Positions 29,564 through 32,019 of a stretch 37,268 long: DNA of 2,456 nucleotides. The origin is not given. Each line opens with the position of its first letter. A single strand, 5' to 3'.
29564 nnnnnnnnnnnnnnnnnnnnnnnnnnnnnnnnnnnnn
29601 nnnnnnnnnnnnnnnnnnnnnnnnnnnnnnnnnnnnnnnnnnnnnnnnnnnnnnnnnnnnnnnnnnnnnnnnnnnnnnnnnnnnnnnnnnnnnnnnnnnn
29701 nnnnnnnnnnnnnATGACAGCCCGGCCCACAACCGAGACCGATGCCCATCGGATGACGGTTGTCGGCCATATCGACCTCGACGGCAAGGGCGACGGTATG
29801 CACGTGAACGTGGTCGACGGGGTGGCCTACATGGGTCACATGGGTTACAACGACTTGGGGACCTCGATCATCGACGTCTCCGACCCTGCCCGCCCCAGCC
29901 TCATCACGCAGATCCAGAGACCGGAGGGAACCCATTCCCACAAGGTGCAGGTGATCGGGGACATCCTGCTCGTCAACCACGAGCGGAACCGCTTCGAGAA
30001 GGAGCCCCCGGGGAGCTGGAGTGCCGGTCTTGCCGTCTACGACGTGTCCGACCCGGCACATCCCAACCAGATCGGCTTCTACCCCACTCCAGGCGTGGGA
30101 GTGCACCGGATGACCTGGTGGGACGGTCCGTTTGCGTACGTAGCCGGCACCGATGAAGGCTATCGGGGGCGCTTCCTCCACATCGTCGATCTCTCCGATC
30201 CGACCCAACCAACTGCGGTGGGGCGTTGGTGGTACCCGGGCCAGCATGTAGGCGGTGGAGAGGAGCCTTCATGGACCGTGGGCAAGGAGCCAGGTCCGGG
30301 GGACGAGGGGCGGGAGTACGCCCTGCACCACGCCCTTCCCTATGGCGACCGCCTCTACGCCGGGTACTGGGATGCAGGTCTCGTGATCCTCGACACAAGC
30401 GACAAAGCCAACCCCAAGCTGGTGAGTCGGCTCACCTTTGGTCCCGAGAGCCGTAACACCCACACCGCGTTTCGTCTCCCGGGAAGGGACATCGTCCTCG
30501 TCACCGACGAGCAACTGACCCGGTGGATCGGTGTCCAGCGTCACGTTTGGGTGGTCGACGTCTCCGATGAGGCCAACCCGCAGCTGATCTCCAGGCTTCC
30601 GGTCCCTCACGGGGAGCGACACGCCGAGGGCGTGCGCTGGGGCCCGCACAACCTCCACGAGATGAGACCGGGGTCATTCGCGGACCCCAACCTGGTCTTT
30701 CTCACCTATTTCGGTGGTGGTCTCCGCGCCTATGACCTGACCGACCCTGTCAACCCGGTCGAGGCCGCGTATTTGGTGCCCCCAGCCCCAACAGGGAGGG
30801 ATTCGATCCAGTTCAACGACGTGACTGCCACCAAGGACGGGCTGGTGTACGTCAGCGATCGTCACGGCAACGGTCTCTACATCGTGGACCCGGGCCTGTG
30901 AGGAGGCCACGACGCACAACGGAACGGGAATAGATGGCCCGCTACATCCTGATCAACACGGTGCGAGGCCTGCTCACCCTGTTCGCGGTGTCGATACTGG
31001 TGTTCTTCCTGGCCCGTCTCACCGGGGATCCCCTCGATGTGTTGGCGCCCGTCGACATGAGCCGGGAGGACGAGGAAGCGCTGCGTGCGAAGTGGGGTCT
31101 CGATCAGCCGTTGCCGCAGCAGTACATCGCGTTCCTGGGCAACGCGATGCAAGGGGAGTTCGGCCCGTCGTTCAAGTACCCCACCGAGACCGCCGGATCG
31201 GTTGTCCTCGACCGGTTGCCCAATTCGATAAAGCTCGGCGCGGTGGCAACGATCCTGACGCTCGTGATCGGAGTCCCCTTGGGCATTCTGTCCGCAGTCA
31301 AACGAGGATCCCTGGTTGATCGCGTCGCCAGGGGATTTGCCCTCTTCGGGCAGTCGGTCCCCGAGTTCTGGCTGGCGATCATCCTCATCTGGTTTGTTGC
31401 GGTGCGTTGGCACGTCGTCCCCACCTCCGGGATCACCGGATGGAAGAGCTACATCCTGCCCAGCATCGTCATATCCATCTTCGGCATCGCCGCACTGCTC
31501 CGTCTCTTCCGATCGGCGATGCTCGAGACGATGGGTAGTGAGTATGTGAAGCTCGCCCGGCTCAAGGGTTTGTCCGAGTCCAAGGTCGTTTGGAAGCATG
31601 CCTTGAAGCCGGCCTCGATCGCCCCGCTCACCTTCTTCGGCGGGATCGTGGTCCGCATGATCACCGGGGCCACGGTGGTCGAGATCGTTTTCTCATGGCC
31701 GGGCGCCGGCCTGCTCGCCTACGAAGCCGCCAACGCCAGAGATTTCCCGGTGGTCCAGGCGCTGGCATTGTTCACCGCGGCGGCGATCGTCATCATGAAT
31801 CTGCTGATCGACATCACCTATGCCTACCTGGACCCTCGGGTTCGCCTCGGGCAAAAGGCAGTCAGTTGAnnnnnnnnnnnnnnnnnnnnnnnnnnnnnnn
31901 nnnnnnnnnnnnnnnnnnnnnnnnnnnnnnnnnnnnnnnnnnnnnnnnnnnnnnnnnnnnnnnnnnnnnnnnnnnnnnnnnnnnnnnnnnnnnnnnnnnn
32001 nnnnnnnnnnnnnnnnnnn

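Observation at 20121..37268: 17-kb candidate catabolic island built around three cytoplasmic LVIVD beta-propeller paralogs; pathway not recognisable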

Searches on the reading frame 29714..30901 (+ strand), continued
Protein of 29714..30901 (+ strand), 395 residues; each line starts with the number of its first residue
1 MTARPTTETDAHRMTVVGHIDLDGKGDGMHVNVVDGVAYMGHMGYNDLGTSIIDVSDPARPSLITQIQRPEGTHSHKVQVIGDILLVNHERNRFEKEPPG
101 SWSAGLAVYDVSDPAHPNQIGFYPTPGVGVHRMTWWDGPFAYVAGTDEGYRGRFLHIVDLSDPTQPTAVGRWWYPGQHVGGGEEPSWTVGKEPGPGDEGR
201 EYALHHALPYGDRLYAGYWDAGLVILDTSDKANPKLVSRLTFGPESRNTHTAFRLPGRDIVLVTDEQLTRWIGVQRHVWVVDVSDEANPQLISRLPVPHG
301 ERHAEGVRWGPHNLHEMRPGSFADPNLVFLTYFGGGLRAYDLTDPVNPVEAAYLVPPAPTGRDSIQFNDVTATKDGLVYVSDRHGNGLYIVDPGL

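Call 60: get_annotated_region(hit=H28, flank=9000)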
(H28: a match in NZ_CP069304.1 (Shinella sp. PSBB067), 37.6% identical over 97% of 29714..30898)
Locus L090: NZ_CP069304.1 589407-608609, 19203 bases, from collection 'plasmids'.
description: Shinella sp. PSBB067 plasmid unnamed2, complete sequence
organism: Shinella sp. PSBB067 (NCBI taxid 2715959)
taxonomy: Bacteria; Pseudomonadota; Alphaproteobacteria; Hyphomicrobiales; Rhizobiaceae; Shinella; Shinella sp. PSBB067
host: -; source: monoisolate,Minnesota; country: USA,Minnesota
typing (MOB-suite, as given by PLSDB): non-mobilizable
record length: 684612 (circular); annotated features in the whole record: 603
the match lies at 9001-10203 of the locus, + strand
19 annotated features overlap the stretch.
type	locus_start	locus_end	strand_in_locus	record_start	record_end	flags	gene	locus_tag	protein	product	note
CDS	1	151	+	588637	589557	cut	-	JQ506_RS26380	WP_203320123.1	ABC transporter substrate-binding protein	-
CDS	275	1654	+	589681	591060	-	-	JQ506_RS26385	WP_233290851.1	Xaa-Pro peptidase family protein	GO:0006508 - proteolysis [Evidence IEA]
CDS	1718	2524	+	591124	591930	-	proC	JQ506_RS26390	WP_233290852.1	pyrroline-5-carboxylate reductase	GO:0006561 - proline biosynthetic process [Evidence IEA]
CDS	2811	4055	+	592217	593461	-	-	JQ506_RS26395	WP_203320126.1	ABC transporter substrate-binding protein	-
CDS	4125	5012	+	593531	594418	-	-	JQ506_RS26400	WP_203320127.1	sugar ABC transporter permease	-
CDS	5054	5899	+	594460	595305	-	-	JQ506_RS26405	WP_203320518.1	carbohydrate ABC transporter permease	GO:0008643 - carbohydrate transport [Evidence IEA]; GO:0055085 - transmembrane transport [Evidence IEA]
CDS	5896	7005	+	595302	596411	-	-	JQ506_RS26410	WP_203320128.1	ABC transporter ATP-binding protein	-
CDS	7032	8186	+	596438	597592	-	-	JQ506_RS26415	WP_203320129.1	mandelate racemase/muconate lactonizing enzyme family protein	-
CDS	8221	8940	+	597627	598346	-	-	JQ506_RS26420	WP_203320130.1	FadR/GntR family transcriptional regulator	-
CDS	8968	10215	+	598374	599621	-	-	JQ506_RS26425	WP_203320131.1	hypothetical protein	-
CDS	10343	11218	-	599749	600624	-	-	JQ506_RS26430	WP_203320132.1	LysR family transcriptional regulator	GO:0006355 - regulation of DNA-templated transcription [Evidence IEA]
CDS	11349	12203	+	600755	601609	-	-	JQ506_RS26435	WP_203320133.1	branched-chain amino acid aminotransferase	-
CDS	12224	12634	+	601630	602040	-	-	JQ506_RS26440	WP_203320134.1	carboxymuconolactone decarboxylase family protein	-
CDS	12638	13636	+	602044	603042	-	-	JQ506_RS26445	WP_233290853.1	quinone oxidoreductase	-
CDS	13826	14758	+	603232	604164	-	-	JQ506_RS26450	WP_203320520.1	ABC transporter permease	GO:0008643 - carbohydrate transport [Evidence IEA]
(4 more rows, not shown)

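Call 63: search_solved_structures(query=L004:17165-18004:+, max_evalue=1e-20)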
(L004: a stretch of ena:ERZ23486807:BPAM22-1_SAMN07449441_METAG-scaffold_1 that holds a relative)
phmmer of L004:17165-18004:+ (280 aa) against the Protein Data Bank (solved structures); distinct sequences matched with E-value up to 1e-20: 18.
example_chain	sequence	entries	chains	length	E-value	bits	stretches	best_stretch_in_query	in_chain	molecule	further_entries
8gsr_A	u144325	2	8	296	7.6e-43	150.3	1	65-276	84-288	L-2,4-diketo-3-deoxyrhamnonate hydrolase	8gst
8sky_A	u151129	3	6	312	5.1e-41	144.3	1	32-272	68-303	Fumarylacetoacetate hydrolase family protein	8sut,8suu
6iym_A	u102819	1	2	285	4.6e-40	141.2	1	42-274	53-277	5-oxopent-3-ene-1,2,5-tricarboxylate decarboxylase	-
3r6o_A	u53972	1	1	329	1.5e-35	126.4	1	44-272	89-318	2-hydroxyhepta-2,4-diene-1, 7-dioateisomerase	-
4pfz_A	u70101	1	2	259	7.1e-33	117.6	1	38-273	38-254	5-carboxymethyl-2-hydroxymuconate delta-isomerase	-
3rr6_A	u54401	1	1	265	9.8e-32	113.9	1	39-273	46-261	Putative uncharacterized protein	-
3qdf_A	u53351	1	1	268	5.4e-31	111.4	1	26-273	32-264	2-hydroxyhepta-2,4-diene-1,7-dioate isomerase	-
1gtt_A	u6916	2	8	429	3.6e-30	108.7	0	61-278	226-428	4-HYDROXYPHENYLACETATE DEGRADATION BIFUNCTIONAL ISOMERASE/DECARBOXYLASE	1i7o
4dbf_A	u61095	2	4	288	4e-30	108.6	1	40-273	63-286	2-HYDROXYHEPTA-2,4-DIENE-1,7-DIOATE ISOMERASE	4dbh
1wzo_A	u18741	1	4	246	2.8e-29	105.8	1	32-272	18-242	HpcE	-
6j57_A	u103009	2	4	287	4.2e-27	98.7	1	40-275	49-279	Predicted 2-keto-4-pentenoate hydratase/2-oxohepta-3-ene-1,7-dioic acid hydratase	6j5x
6v77_A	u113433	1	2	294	2e-26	96.5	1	53-272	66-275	Putative HpcE protein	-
6jvv_A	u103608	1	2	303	3.1e-26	95.8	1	46-248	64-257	maleylpyruvate hydrolase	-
6jvw_A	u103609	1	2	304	3.1e-26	95.8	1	46-248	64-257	maleylpyruvate hydrolase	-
2dfu_A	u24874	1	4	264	1.1e-25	94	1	1-270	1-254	probable 2-hydroxyhepta-2,4-diene-1,7-dioate isomerase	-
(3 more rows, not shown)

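Call 64: search_protein_families(library=ncbifam, proteins=[L004:17165-18004:+, L001:16688-17557:+, L001:17557-18399:+, L001:18415-19008:+, L001:15123-15878:+, L001:15878-16672:+, L006:1880-2641:-, L006:3792-4988:+, L006:11297-12853:+], max_evalue=1e-10)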
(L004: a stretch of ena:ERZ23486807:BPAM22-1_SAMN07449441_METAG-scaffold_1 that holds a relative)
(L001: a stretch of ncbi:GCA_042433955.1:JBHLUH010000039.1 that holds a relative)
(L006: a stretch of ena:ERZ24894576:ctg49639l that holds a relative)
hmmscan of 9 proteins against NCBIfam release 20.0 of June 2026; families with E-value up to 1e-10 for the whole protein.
L004:17165-18004:+ (280 aa): 7 families
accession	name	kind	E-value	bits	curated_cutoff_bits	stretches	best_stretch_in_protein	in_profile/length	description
NF053535.1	DhyDRhmHlse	equivalog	4e-48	164.1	500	1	47-277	59-283/284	2,4-didehydro-3-deoxy-L-rhamnonate hydrolase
TIGR02303.1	HpaG-C-term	equivalog_domain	2.1e-37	128.9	276.4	1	35-274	20-244/245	4-hydroxyphenylacetate degradation bifunctional isomerase/decarboxylase, C-terminal subunit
NF007967.0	PRK10691.1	equivalog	7.7e-25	87.5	201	1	59-244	18-200/219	fumarylacetoacetate hydrolase family protein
NF011750.0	PRK15203.1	equivalog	5.5e-24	84.7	811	1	61-278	226-428/429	4-hydroxyphenylacetate degradation bifunctional isomerase/decarboxylase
TIGR02305.1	HpaG-N-term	equivalog_domain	4.5e-23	81.8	228.65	1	87-272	34-205/205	4-hydroxyphenylacetate degradation bifunctional isomerase/decarboxylase, N-terminal subunit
NF009399.0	PRK12764.1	equivalog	1.7e-17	63.6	444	1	110-264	68-211/501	fumarylacetoacetate hydrolase family protein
TIGR01266.1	fum_ac_acetase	equivalog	8.2e-12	44.7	375.3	0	110-183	194-268/420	fumarylacetoacetase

L001:16688-17557:+ (290 aa): 7 families
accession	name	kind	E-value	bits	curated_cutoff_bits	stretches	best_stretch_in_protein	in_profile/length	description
NF053535.1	DhyDRhmHlse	equivalog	2.2e-46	158.4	500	1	59-278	71-283/284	2,4-didehydro-3-deoxy-L-rhamnonate hydrolase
TIGR02303.1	HpaG-C-term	equivalog_domain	5.8e-40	137.3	276.4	1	39-275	23-244/245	4-hydroxyphenylacetate degradation bifunctional isomerase/decarboxylase, C-terminal subunit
NF011750.0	PRK15203.1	equivalog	1e-27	97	811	1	62-275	226-424/429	4-hydroxyphenylacetate degradation bifunctional isomerase/decarboxylase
TIGR02305.1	HpaG-N-term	equivalog_domain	5.8e-25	88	228.65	1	68-271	14-203/205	4-hydroxyphenylacetate degradation bifunctional isomerase/decarboxylase, N-terminal subunit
NF007967.0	PRK10691.1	equivalog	1.7e-24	86.4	201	1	65-244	23-199/219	fumarylacetoacetate hydrolase family protein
NF009399.0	PRK12764.1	equivalog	2.7e-17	63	444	1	102-266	60-212/501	fumarylacetoacetate hydrolase family protein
TIGR01266.1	fum_ac_acetase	equivalog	7.7e-13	48.1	375.3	0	111-186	194-270/420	fumarylacetoacetase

L001:17557-18399:+ (281 aa): 6 families
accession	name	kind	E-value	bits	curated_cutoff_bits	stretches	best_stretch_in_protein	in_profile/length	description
NF053535.1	DhyDRhmHlse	equivalog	2.3e-54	184.6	500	1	62-278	62-280/284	2,4-didehydro-3-deoxy-L-rhamnonate hydrolase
TIGR02303.1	HpaG-C-term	equivalog_domain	2e-43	148.6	276.4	1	66-276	39-242/245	4-hydroxyphenylacetate degradation bifunctional isomerase/decarboxylase, C-terminal subunit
NF011750.0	PRK15203.1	equivalog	1.2e-33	116.5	811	1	70-277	222-423/429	4-hydroxyphenylacetate degradation bifunctional isomerase/decarboxylase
NF009399.0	PRK12764.1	equivalog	8.4e-24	84.4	444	1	69-249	20-199/501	fumarylacetoacetate hydrolase family protein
NF007967.0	PRK10691.1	equivalog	1.2e-20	73.8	201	1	72-249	18-199/219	fumarylacetoacetate hydrolase family protein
TIGR02305.1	HpaG-N-term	equivalog_domain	2.1e-18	66.6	228.65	1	87-273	24-202/205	4-hydroxyphenylacetate degradation bifunctional isomerase/decarboxylase, N-terminal subunit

L001:18415-19008:+ (198 aa): 0 families

L001:15123-15878:+ (252 aa): 195 families (the best 25 are shown)
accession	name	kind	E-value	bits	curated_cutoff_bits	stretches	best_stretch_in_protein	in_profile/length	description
NF005559.1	PRK07231.1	subfamily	4.7e-57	193.3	215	1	12-250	7-248/249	glucose 1-dehydrogenase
NF052558.1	MBtsdlDhBudC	equivalog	6.2e-55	186.5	270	1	12-250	6-242/250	meso-2,3-butanediol dehydrogenase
NF004198.0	PRK05653.1-3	equivalog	4.9e-53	180.1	296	1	12-250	10-247/248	3-oxoacyl-ACP reductase FabG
NF009466.0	PRK12826.1-2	subfamily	2.6e-52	177.8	222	1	13-250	6-245/248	3-oxoacyl-ACP reductase FabG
TIGR01830.1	3oxo_ACP_reduc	equivalog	1.5e-51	175.4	297.75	1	16-248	5-237/239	3-oxoacyl-[acyl-carrier-protein] reductase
NF005309.0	PRK06841.1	subfamily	8.9e-51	172.8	286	1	13-251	20-254/255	GolD/DthD family dehydrogenase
NF009468.0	PRK12826.1-4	equivalog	1.9e-48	165.4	318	1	11-251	9-249/256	SDR family oxidoreductase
NF004778.0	PRK06124.1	equivalog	6.1e-48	163.4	303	1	13-250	14-253/256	SDR family oxidoreductase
NF005067.0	PRK06484.1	equivalog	6.7e-48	163.5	713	1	12-250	277-512/524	short chain dehydrogenase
NF006693.0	PRK09242.1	equivalog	3.6e-47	160.7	328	1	7-248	8-252/258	SDR family oxidoreductase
NF004197.0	PRK05653.1-1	equivalog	6.9e-47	160.2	332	1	12-249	10-246/249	3-oxoacyl-ACP reductase FabG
NF004791.0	PRK06138.1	equivalog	7.4e-47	159.8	312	1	13-250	9-250/252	SDR family oxidoreductase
NF005390.0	PRK06935.1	equivalog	7.9e-47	159.8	369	1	15-248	22-254/258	2-dehydro-3-deoxy-D-gluconate 5-dehydrogenase KduD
NF006070.0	PRK08213.1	subfamily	1.1e-46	159.5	279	1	15-251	19-258/259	gluconate 5-dehydrogenase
TIGR01832.1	kduD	equivalog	2.6e-46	158.1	338.85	1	11-248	7-244/248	2-dehydro-3-deoxy-D-gluconate 5-dehydrogenase KduD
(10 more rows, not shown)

L001:15878-16672:+ (265 aa): 190 families (the best 25 are shown)
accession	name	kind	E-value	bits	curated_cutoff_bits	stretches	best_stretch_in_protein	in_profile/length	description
NF005559.1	PRK07231.1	subfamily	7.4e-55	186.1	215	1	12-260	1-247/249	glucose 1-dehydrogenase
NF004198.0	PRK05653.1-3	equivalog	1.8e-49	168.4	296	1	13-261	5-247/248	3-oxoacyl-ACP reductase FabG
NF009466.0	PRK12826.1-2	subfamily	1.2e-46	159.2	222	1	16-261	4-245/248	3-oxoacyl-ACP reductase FabG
NF004818.0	PRK06172.1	equivalog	1.3e-46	159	336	1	12-260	4-250/253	SDR family oxidoreductase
TIGR01830.1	3oxo_ACP_reduc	equivalog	7.4e-46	156.8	297.75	1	18-260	1-238/239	3-oxoacyl-[acyl-carrier-protein] reductase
NF005469.0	PRK07063.1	equivalog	4.7e-45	154.1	306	1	11-261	3-255/260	SDR family oxidoreductase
NF004791.0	PRK06138.1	equivalog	1.1e-44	152.6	312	1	12-261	2-250/252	SDR family oxidoreductase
TIGR01832.1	kduD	equivalog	2.5e-44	151.7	338.85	1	13-260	3-245/248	2-dehydro-3-deoxy-D-gluconate 5-dehydrogenase KduD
NF005390.0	PRK06935.1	equivalog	9.9e-44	149.6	369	1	12-260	12-255/258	2-dehydro-3-deoxy-D-gluconate 5-dehydrogenase KduD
NF005309.0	PRK06841.1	subfamily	1.4e-42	146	286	1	12-261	12-253/255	GolD/DthD family dehydrogenase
NF052558.1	MBtsdlDhBudC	equivalog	2.8e-41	141.7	270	1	13-261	1-242/250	meso-2,3-butanediol dehydrogenase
NF004774.0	PRK06114.1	equivalog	7.2e-41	140.2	360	1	12-260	13-259/262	SDR family oxidoreductase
NF006070.0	PRK08213.1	subfamily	1.3e-40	139.6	279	1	12-262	9-258/259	gluconate 5-dehydrogenase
NF006493.1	PRK08936.1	subfamily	5.8e-40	137.2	420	1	10-261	2-251/261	glucose-1-dehydrogenase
NF005067.0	PRK06484.1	equivalog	2e-39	135.6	713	1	14-264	8-255/524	short chain dehydrogenase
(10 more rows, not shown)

L006:1880-2641:- (253 aa): 6 families
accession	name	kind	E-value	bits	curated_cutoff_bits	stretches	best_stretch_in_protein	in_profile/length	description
NF053535.1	DhyDRhmHlse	equivalog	4.1e-55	187.1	500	1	34-249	61-278/284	2,4-didehydro-3-deoxy-L-rhamnonate hydrolase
TIGR02303.1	HpaG-C-term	equivalog_domain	1.3e-43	149.2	276.4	1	19-250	19-243/245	4-hydroxyphenylacetate degradation bifunctional isomerase/decarboxylase, C-terminal subunit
NF009399.0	PRK12764.1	equivalog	5.6e-32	111.4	444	1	39-241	18-211/501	fumarylacetoacetate hydrolase family protein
NF011750.0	PRK15203.1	equivalog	1.4e-29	103.2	811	1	44-249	224-422/429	4-hydroxyphenylacetate degradation bifunctional isomerase/decarboxylase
NF007967.0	PRK10691.1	equivalog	9.3e-25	87.2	201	1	44-238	18-208/219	fumarylacetoacetate hydrolase family protein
TIGR02305.1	HpaG-N-term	equivalog_domain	3.7e-20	72.3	228.65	1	62-249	28-205/205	4-hydroxyphenylacetate degradation bifunctional isomerase/decarboxylase, N-terminal subunit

L006:3792-4988:+ (399 aa): 2 families
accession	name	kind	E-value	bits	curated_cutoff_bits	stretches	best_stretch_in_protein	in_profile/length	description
NF040821.1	dipep_PepQ_Arch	equivalog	1.4e-12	47.3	630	1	163-369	113-318/346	Xaa-Pro dipeptidase PepQ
NF007310.0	PRK09795.1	equivalog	3.7e-11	42.4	393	1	158-396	115-355/361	aminopeptidase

L006:11297-12853:+ (519 aa): 2 families
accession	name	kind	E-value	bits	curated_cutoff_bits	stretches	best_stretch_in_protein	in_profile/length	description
TIGR00976.1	CocE_NonD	subfamily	2.9e-86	290.7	66.3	3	1-165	3-156/550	CocE/NonD family hydrolase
NF003780.0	PRK05371.1-1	subfamily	3.1e-21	75.4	642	0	241-470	338-553/594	Xaa-Pro dipeptidyl-peptidase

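Call 77: search_protein_representatives(alignment_id=A2)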
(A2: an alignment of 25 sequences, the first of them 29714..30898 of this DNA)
Query: 25 sequences, 394 profile positions. Proteins with E-value up to 0.001 (for the whole library): 37430; up to 1e-10: 17209; up to 1e-30: 1834. The best 150 are listed.
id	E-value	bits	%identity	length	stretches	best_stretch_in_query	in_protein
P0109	1.4e-186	636.3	-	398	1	5-392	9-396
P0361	1.5e-131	455.1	-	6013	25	28-177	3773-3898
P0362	4.4e-125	433.9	-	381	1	5-388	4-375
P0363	4.2e-124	430.6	-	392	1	13-389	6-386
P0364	1.0e-123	429.4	-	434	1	7-393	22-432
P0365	2.0e-122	425.1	-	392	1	7-392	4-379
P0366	4.9e-121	420.5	-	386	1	2-391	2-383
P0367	1.8e-120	418.7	-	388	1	5-392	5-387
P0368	2.4e-118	411.7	-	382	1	8-393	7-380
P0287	2.6e-117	408.3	-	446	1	6-393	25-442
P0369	3.6e-117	407.8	-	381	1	9-392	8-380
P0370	3.5e-115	401.2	-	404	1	13-391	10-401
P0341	5.3e-115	400.7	-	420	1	11-392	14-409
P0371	5.7e-113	394.0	-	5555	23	100-171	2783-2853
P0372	9.4e-113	393.3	-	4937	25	29-178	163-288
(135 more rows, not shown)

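Call 99: search_protein_families(library=pfam, proteins=[L028:13641-14783:+, L039:12404-13987:-, L038:18483-19637:+, L020:514-1191:+, L039:15104-17314:-, L019:2439-3695:-, L035:7838-9598:+, L048:12492-13643:+, L051:10070-10915:-, L055:17217-17675:-], max_evalue=0.00001)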
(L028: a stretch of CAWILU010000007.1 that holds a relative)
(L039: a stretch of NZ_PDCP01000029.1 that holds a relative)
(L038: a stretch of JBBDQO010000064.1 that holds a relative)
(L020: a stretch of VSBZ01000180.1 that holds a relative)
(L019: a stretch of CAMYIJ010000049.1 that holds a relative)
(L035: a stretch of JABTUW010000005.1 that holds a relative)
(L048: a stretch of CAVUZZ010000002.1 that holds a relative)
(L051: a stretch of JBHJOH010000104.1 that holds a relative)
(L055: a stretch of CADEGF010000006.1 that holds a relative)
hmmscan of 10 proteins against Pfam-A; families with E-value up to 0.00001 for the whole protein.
L028:13641-14783:+ (381 aa): 1 family
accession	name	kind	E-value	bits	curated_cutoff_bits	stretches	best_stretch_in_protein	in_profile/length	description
PF00291.31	PALP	-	7.7e-64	216.3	35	1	79-375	1-295/295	Pyridoxal-phosphate dependent enzyme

L039:12404-13987:- (527 aa): 3 families
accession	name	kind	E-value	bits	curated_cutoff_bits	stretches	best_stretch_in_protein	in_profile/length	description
PF01593.30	Amino_oxidase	-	7.1e-19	68.8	19.8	1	36-358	4-301/443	Flavin containing amine oxidoreductase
PF13450.12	NAD_binding_8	-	1e-10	42.2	21.9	1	28-84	1-55/68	NAD(P)-binding Rossmann-like domain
PF01266.30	DAO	-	1.8e-07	31.5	27.9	1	25-309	1-215/353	FAD dependent oxidoreductase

L038:18483-19637:+ (385 aa): 1 family
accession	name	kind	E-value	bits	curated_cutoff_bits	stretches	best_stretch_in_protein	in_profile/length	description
PF00701.28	DHDPS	-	1.5e-35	122.8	22.1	1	73-259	2-188/289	Dihydrodipicolinate synthetase family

L020:514-1191:+ (226 aa): 1 family
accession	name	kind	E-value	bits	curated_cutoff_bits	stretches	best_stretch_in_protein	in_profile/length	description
PF02627.25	CMD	-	5.6e-07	29.9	23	1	59-141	1-83/84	Carboxymuconolactone decarboxylase family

L039:15104-17314:- (736 aa): 2 families
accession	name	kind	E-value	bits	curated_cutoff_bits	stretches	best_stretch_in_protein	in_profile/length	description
PF20256.3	MoCoBD_2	-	1.3e-39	136.9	27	2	42-170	41-167/283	Molybdopterin cofactor-binding domain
PF02738.23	MoCoBD_1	-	4.7e-25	88.5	27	1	320-455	28-165/244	Molybdopterin cofactor-binding domain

L019:2439-3695:- (418 aa): 2 families
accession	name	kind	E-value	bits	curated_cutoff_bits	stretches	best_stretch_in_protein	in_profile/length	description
PF00557.29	Peptidase_M24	-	9e-37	127.3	23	1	191-398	3-208/208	Metallopeptidase family M24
PF01321.24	Creatinase_N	-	2.8e-08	34.8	22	1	34-182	1-128/128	Creatinase/Prolidase N-terminal domain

L035:7838-9598:+ (587 aa): 6 families
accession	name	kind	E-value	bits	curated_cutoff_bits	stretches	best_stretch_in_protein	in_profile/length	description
PF00890.30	FAD_binding_2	-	1.8e-37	130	20.4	1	22-401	1-401/414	FAD binding domain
PF07992.20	Pyr_redox_2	-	3.2e-10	40.4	26.1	0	22-54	2-34/291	Pyridine nucleotide-disulphide oxidoreductase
PF02910.25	Succ_DH_flav_C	-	8.5e-09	35.9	20.8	1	464-572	5-118/130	Fumarate reductase flavoprotein C-term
PF12831.13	FAD_oxidored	-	2.3e-06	27.6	27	0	22-54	1-33/416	FAD dependent oxidoreductase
PF01266.30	DAO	-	3.3e-06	27.3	27.9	1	22-219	1-213/353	FAD dependent oxidoreductase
PF01134.28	GIDA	-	5e-06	26.3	22.1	0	22-49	1-28/391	Glucose inhibited division protein A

L048:12492-13643:+ (384 aa): 2 families
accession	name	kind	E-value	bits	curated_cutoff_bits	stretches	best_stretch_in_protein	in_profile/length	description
PF20629.2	GD_AH_C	-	7.1e-85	284.6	26.8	1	141-381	1-240/242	D-galactarate/Altronate dehydratase, C-terminal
PF04295.18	GD_AH_second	-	6.5e-33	114.1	27.3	1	7-131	1-135/136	D-galactarate dehydratase/Altronate hydrolase, second domain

L051:10070-10915:- (281 aa): 1 family
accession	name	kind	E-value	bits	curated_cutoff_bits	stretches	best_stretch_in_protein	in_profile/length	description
PF00296.26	Bac_luciferase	-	6.5e-45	154.3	27.9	1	15-235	20-227/314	Luciferase-like monooxygenase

L055:17217-17675:- (152 aa): 2 families
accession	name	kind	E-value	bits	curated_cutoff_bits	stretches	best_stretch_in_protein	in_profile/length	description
PF01799.25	Fer2_2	-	1.3e-25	89.7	30.3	1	72-144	1-74/75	[2Fe-2S] binding domain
PF00111.32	Fer2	-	1e-10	41.8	21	1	6-55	2-52/77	2Fe-2S iron-sulfur cluster binding domain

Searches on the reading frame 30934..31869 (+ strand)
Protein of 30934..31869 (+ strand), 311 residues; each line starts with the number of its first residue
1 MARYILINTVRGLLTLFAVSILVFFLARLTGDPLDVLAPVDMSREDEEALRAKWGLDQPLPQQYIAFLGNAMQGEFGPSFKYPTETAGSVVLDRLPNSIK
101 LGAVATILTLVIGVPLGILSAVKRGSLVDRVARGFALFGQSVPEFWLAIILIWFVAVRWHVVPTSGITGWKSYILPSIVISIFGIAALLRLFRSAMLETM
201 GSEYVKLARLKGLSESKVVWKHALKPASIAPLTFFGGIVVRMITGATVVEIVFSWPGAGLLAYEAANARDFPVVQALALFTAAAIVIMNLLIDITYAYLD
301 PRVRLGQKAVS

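Call 4: search_protein_families(library=pfam, proteins=[window:30934-31869:+], max_evalue=0.01)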
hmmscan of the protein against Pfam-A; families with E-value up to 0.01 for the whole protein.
window:30934-31869:+ (311 aa): 2 families
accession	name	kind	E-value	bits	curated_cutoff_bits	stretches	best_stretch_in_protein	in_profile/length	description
PF00528.27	BPD_transp_1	-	1.2e-43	149.5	26.4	1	113-304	1-183/184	Binding-protein-dependent transport system inner membrane component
PF19300.4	BPD_transp_1_N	-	8.5e-06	26.4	23.8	1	1-74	1-75/114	Binding-prot-dependent transport system membrane comp, N-term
